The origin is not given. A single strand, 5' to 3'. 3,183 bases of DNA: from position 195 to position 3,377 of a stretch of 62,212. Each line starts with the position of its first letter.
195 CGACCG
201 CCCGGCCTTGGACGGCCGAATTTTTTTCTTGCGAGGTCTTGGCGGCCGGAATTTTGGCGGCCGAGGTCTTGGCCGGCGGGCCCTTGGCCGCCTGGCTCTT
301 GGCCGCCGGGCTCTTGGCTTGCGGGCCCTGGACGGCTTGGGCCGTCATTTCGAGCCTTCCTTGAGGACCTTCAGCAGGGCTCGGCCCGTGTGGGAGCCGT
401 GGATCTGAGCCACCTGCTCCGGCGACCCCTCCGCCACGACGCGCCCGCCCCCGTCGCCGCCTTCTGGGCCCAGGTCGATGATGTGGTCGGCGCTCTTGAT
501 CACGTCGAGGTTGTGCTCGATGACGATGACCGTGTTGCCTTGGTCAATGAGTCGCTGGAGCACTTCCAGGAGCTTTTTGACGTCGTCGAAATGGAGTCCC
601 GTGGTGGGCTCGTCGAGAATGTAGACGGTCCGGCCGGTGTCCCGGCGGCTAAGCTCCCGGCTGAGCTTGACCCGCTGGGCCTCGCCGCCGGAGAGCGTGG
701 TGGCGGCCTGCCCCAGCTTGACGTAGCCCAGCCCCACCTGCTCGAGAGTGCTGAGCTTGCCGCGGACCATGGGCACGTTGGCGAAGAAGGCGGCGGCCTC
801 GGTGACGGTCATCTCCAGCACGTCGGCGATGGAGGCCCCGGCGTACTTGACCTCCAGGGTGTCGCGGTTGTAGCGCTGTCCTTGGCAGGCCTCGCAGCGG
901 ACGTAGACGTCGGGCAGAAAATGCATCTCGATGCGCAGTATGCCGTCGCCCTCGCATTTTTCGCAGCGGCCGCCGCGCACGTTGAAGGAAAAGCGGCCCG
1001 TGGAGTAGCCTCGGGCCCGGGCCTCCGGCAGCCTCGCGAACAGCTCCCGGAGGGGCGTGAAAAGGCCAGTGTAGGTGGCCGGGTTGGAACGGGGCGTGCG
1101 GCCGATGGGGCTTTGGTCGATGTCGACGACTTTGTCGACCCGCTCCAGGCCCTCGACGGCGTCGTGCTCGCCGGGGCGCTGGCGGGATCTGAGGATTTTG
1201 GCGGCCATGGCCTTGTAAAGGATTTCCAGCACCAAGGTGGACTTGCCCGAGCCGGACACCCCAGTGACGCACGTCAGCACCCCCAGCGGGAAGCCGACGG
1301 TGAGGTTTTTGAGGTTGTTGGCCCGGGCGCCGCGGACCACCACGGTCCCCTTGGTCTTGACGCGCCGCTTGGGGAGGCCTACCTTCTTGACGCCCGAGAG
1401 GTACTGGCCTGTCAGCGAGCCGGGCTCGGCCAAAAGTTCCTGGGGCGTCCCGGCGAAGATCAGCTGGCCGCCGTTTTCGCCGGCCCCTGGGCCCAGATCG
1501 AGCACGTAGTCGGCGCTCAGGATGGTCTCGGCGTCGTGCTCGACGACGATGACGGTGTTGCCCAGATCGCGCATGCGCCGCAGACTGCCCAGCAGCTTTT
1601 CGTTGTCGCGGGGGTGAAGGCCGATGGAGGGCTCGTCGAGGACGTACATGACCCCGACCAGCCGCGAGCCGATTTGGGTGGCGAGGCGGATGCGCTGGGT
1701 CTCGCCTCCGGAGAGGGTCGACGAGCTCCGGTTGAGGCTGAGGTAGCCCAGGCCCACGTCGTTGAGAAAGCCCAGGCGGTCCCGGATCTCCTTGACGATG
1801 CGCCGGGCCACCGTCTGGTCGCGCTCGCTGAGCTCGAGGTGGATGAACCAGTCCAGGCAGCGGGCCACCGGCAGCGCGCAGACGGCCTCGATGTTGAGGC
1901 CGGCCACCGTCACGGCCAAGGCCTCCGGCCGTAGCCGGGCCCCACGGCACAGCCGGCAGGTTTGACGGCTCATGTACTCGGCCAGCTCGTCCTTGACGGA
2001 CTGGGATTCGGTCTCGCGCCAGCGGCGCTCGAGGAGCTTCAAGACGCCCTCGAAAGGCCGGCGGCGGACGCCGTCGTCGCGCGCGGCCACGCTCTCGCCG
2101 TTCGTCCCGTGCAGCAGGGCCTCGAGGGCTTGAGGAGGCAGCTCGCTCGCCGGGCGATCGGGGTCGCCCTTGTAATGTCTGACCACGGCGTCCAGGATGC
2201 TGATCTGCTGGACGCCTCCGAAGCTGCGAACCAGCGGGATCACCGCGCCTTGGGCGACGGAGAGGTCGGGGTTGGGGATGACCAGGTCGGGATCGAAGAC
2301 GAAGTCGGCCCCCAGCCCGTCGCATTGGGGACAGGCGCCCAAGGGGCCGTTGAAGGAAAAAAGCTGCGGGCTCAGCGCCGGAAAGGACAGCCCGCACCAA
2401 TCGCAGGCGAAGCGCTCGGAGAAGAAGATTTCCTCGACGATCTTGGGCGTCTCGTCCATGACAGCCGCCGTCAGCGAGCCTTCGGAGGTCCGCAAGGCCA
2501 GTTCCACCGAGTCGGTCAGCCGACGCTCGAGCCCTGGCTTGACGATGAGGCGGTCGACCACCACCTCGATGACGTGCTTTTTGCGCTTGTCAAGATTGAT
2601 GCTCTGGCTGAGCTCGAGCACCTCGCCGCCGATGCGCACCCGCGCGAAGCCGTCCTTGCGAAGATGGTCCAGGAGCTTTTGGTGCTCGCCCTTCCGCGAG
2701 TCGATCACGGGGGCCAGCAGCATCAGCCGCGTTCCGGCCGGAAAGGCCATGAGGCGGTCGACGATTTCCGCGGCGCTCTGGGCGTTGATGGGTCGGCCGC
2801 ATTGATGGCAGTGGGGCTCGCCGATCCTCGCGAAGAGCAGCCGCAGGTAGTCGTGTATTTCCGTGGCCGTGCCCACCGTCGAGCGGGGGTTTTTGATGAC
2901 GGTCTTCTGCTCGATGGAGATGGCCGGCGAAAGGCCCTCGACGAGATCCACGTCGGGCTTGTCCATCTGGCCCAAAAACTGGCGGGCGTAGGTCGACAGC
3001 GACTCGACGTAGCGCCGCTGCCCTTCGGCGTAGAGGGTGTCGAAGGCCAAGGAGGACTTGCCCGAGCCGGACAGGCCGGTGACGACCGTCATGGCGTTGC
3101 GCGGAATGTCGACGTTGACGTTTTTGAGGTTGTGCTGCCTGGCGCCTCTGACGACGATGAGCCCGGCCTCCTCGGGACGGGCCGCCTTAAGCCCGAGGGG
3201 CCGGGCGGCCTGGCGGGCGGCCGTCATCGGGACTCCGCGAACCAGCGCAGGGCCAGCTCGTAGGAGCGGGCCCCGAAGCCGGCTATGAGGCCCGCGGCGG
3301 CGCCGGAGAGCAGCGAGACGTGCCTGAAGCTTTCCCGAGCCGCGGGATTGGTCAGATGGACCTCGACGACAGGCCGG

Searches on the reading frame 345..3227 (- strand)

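Call 49: search_protein_families(library=pfam, proteins=[window:345-3227:-], max_evalue=0.001)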
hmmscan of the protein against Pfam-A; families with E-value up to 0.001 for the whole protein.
window:345-3227:- (960 aa): 15 families
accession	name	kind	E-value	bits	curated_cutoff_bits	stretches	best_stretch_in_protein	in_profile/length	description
PF17760.6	UvrA_inter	-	1.8e-37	128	23.3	1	150-256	1-107/109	UvrA interaction domain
PF17755.6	UvrA_DNA-bind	-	9.9e-25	87.4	23.2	1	312-416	1-109/110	UvrA DNA-binding domain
PF00005.33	ABC_tran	-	1.4e-18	68.2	25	1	825-876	89-137/137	ABC transporter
PF13304.12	AAA_21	-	8.5e-11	42.9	27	0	859-902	252-295/304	AAA domain, putative AbiEii toxin, Type IV TA system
PF02463.25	SMC_N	-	6.5e-10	39.2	40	0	844-918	136-210/220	RecF/RecN/SMC N terminal domain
PF13191.12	AAA_16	-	6.7e-08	33.7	32.6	0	652-705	27-84/167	AAA ATPase domain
PF13555.12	AAA_29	-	1.1e-07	32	27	0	35-60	13-38/61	P-loop containing region of AAA domain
PF20703.3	nSTAND1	-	1.2e-05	25.6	27.1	0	30-67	19-56/379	Novel STAND NTPase 1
PF13481.12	AAA_25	-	5.2e-05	23.4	27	0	634-672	17-56/195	AAA domain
PF13401.12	AAA_22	-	6.1e-05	23.8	27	0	652-673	8-29/130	AAA domain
PF03193.22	RsgA_GTPase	-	6.6e-05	23.2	30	0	650-688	107-146/174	RsgA GTPase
PF25199.1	nSTAND_NTPase5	-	7.3e-05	23.1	34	0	651-677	43-69/145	Novel STAND NTPase 5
PF06745.19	ATPase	-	0.0001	22.2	26.6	0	643-674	13-44/231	KaiC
PF13175.12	AAA_15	-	0.00048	20.3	32.1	0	859-903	322-367/374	AAA ATPase domain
PF13671.12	AAA_33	-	0.00071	20.3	27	0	652-681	2-30/143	AAA domain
